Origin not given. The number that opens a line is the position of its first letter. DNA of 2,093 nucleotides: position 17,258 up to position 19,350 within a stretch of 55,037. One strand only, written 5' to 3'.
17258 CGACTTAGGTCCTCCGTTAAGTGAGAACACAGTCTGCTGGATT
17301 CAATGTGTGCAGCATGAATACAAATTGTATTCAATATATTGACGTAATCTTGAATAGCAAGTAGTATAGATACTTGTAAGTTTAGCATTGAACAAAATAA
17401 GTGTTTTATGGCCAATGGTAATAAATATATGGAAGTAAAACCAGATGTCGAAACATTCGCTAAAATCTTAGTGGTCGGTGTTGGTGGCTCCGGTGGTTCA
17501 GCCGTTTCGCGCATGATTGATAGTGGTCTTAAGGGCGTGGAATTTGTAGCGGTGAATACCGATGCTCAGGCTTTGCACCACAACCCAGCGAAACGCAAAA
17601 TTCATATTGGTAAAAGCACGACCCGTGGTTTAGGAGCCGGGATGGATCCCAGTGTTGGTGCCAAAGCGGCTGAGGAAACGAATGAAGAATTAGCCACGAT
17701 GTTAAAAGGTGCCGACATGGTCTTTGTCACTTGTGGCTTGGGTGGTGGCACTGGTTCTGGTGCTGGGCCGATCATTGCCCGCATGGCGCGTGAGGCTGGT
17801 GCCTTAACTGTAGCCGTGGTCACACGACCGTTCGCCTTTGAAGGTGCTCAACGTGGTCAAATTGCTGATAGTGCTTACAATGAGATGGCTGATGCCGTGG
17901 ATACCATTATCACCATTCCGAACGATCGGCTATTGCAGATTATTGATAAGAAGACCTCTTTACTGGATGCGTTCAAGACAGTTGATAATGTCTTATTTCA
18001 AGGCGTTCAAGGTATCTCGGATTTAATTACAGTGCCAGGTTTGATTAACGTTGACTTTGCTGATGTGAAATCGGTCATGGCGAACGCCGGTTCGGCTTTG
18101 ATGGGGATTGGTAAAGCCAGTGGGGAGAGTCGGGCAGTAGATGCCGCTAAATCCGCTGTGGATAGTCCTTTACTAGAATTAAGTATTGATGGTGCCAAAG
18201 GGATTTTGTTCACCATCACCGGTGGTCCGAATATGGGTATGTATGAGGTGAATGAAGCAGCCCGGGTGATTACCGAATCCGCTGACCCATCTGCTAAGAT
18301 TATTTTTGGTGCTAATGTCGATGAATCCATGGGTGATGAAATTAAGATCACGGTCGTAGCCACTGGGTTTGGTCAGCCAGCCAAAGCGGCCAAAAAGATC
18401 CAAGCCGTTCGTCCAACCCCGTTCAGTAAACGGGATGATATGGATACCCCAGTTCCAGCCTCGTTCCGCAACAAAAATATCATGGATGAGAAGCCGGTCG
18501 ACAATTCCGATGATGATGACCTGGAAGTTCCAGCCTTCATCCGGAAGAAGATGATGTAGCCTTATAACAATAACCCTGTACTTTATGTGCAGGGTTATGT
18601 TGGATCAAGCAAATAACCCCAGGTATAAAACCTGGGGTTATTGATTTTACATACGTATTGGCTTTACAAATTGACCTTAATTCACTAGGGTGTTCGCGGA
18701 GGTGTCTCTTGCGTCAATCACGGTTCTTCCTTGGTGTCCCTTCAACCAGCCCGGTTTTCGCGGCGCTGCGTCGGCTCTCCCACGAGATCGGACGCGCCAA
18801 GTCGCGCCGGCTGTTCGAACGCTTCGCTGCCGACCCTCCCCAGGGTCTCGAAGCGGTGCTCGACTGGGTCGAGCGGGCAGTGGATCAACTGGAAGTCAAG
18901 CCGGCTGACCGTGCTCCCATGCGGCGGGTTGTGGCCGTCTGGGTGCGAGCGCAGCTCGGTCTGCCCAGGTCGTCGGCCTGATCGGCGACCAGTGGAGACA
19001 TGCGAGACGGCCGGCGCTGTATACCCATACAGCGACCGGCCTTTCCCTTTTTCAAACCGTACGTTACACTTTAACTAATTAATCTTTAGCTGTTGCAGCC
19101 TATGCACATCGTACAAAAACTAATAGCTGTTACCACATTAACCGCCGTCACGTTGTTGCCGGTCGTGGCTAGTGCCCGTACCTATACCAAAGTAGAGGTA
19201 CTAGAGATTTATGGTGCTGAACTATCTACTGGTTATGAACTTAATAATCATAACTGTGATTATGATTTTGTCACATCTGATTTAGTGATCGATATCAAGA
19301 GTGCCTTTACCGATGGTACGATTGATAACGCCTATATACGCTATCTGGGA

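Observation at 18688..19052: Abrupt ~360-bp high-GC island with coding-like periodicity and its own terminator, downstream of ftsZ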

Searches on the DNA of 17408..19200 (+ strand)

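Call 5: search_rna_families(source=window, start=18500, end=19200, threshold=evalue, max_evalue=10, show_alignments=3)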
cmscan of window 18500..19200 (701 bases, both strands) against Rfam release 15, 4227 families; matches with E-value up to 10: 13.
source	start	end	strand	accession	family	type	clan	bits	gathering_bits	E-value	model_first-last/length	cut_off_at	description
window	18566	18645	+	RF02630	Hrs12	Gene; sRNA;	-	25.4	70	0.09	1-87/87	no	Hfq-regulated sRNA 12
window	18590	18666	+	RF04056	mir-982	Gene; miRNA;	-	23.2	70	0.14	1-89/89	no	mir-982 microRNA precursor family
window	18604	18658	+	RF02351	psRNA14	Gene; sRNA;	-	21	60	0.67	1-84/84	no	Proteobacteria sRNA psRNA14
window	18609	18671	-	RF02630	Hrs12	Gene; sRNA;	-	21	70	0.8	1-87/87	no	Hfq-regulated sRNA 12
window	18583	18683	+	RF01770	rimP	Cis-reg; leader;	-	19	47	2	1-102/102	no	Gammaprotebacteria rimP leader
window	19051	19128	+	RF03100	RAGATH-27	Gene; sRNA;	-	18.9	76.1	6.7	1-86/86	no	RAGATH-27 RNA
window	18562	18642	-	RF04312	trpB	Cis-reg;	-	18.2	59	8.4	1-107/107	no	trpB ncRNA motif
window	18969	19041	+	RF01530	CC3664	Gene; sRNA;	-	17.9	60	1.6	1-136/136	no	Caulobacter sRNA CC3664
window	18505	18546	+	RF00572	SNORD66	Gene; snRNA; snoRNA; CD-box;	-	16.2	32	1.1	1-76/76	no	Small nucleolar RNA SNORD66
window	18593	18683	+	RF02839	Ref66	Gene; antisense;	-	15.7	92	2.6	1-120/120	no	Enterococcus sRNA 66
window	18967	19049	+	RF02499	Atu_C4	Gene; sRNA;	-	15.1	80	4.1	1-70/70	no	Rhizobiales sRNA Atu_C4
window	18779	18872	-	RF01736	flg-Rhizobiales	Cis-reg;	-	14.9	55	1.6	1-141/141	no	flg-Rhizobiales RNA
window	18610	18680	-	RF01395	isrL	Gene; sRNA;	-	8.4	35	8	1-345/345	no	isrL Hfq binding RNA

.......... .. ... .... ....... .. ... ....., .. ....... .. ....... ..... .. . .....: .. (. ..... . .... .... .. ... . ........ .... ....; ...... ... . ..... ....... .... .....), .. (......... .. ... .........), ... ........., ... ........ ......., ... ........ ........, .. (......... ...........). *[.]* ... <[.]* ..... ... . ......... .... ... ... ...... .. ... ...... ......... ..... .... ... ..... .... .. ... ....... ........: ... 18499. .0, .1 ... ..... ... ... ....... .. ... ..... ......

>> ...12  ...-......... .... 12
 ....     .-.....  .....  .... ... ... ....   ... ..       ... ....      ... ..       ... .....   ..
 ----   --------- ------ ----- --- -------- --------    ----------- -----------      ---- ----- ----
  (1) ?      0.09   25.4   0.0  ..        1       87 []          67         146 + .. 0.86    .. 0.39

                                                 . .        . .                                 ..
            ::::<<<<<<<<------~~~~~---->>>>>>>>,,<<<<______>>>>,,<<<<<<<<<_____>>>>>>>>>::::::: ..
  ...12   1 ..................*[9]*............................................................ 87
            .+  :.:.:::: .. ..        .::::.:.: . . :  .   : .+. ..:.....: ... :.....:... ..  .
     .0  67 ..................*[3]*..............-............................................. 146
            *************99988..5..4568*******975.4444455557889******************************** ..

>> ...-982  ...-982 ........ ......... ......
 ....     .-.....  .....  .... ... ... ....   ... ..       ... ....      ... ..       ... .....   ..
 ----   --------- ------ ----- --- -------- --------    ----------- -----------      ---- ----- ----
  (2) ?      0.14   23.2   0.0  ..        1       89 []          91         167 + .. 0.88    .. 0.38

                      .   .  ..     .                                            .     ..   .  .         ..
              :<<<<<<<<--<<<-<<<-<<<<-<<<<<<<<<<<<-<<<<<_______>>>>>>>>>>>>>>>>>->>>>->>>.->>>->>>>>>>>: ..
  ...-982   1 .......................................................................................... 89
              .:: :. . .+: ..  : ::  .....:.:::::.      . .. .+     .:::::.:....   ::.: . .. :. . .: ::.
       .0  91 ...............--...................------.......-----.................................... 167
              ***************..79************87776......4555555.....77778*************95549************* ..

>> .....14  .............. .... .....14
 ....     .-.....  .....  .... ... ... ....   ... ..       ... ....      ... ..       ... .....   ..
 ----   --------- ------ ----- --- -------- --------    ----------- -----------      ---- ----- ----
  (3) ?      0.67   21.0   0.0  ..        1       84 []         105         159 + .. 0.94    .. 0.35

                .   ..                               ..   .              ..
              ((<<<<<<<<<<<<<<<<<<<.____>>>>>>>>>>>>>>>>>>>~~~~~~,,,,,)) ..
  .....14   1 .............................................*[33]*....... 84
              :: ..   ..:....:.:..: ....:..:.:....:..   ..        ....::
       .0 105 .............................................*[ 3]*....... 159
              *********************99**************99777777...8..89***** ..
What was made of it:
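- On Known structured RNA families (Rfam 15): Only chance-level hits at E<=10 over 18500-19200, none covering the island (call 5).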

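Call 13: search_dna_similar(query=window:18650-19090:+, collection=plasmids, mode=distant, max_evalue=0.01)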
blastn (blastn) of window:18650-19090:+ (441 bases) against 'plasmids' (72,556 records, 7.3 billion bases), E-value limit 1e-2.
No match.

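Call 14: search_dna_similar(query=window:18650-19090:+, collection=phages, mode=distant, max_evalue=0.01)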
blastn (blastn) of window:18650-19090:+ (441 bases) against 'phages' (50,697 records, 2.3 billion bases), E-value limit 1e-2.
No match.

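Call 35: search_rna_families(sources=[L048, L098, L072, L073, L012, L082, L085], threshold=gathering)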
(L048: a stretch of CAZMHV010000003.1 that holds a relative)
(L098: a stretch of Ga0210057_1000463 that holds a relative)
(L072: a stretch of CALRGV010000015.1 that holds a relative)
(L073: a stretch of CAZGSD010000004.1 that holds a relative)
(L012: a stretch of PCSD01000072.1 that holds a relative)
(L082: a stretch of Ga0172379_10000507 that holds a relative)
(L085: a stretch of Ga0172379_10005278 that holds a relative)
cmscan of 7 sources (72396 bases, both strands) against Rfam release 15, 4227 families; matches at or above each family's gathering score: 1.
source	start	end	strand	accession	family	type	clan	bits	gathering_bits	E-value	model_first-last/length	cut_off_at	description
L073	9014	9086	+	RF00005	tRNA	Gene; tRNA;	CL00001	76.2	29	6.9e-15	1-71/71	no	tRNA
